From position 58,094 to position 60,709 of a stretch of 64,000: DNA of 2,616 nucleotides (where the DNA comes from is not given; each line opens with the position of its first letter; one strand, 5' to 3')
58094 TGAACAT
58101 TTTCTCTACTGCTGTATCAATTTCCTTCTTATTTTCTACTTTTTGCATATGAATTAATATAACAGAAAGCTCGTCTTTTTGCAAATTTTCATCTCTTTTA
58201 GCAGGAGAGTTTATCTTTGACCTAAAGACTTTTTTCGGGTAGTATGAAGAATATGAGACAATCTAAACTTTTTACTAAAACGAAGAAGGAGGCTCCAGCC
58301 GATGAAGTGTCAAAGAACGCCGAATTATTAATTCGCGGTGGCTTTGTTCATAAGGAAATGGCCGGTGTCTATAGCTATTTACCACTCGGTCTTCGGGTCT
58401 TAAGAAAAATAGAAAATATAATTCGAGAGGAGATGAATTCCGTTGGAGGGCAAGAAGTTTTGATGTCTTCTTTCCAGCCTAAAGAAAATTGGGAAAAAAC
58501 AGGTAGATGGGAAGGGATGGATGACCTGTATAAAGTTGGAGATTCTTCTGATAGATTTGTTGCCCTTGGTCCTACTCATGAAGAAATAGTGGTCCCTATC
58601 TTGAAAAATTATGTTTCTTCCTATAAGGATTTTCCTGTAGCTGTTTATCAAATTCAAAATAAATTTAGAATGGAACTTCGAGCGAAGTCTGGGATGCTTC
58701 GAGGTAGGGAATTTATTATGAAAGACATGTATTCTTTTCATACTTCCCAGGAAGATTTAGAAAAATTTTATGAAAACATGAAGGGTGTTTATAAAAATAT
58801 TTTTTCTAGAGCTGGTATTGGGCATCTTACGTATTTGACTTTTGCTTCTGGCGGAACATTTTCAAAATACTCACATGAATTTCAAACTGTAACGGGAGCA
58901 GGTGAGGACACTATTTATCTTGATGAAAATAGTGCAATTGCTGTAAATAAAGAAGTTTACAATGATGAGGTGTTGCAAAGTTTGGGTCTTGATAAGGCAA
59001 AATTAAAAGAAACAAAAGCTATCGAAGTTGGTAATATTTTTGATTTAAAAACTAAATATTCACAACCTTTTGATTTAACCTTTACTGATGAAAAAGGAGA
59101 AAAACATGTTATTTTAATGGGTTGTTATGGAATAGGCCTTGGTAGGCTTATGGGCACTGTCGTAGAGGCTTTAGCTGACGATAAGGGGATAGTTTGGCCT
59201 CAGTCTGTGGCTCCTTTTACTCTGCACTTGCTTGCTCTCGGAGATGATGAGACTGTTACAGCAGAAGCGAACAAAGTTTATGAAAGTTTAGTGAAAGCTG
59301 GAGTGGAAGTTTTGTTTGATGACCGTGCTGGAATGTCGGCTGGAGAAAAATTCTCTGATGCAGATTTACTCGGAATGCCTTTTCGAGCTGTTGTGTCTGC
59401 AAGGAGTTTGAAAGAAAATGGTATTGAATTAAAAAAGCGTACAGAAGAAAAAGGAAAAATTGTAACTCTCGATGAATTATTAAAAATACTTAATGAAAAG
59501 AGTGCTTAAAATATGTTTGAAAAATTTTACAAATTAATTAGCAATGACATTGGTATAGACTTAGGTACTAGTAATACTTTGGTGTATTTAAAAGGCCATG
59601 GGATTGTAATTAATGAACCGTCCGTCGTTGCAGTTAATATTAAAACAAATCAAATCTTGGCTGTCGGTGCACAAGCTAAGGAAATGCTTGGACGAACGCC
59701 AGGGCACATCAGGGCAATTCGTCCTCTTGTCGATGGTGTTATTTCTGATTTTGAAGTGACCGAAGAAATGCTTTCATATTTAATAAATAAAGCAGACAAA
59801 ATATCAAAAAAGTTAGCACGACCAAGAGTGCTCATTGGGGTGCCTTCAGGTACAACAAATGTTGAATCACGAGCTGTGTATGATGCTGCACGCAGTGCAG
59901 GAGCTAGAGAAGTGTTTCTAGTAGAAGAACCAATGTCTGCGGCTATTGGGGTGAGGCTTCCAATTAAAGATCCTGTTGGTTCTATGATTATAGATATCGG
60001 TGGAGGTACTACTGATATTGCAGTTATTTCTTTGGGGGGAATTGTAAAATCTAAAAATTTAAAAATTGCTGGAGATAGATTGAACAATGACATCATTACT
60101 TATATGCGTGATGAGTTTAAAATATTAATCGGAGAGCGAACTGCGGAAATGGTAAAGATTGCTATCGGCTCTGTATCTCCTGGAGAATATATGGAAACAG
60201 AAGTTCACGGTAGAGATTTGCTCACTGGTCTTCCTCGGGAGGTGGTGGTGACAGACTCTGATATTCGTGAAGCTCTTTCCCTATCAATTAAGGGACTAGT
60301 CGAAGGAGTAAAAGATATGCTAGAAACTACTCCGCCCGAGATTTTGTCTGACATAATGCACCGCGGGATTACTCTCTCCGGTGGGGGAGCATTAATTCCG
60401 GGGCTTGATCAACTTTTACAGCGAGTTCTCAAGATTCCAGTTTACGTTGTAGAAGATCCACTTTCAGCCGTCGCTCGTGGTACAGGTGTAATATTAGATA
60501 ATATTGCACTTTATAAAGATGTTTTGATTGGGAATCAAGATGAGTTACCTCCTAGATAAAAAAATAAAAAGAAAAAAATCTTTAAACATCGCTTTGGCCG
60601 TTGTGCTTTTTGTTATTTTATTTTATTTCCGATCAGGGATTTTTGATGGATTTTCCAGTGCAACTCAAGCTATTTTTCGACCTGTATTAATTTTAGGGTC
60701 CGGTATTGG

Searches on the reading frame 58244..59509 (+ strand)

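Call 20: search_protein_families(library=pfam, proteins=[window:58244-59509:+], max_evalue=0.0001)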
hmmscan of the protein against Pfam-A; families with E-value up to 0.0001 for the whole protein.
window:58244-59509:+ (421 aa): 2 families
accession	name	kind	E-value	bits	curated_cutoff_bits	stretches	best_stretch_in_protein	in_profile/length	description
PF00587.30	tRNA-synt_2b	-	3.6e-28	99.3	29.3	1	96-308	1-177/179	tRNA synthetase class II core domain (G, H, P, S and T)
PF03129.25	HGTP_anticodon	-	1.6e-16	60.6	21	1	331-418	6-93/94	Anticodon binding domain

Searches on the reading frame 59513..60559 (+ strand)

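Call 20: search_protein_families(library=pfam, proteins=[window:59513-60559:+], max_evalue=0.0001)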
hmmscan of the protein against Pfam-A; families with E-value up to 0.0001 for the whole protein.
window:59513-60559:+ (348 aa): 5 families
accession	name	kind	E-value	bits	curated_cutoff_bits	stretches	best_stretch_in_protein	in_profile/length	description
PF06723.19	MreB_Mbl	-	4.8e-134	446.8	27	1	10-333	1-324/327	MreB/Mbl protein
PF14450.12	FtsA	-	2e-13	51.2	31.8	1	159-315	2-112/127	Cell division protein FtsA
PF00012.26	HSP70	-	1e-09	37.7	20.6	1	81-204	112-240/599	Hsp70 protein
PF00022.25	Actin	-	3.8e-08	32.8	27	1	36-201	31-190/410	Actin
PF11104.14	PilM_2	-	2.9e-05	23.6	27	0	286-314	278-306/340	Type IV pilus assembly protein PilM;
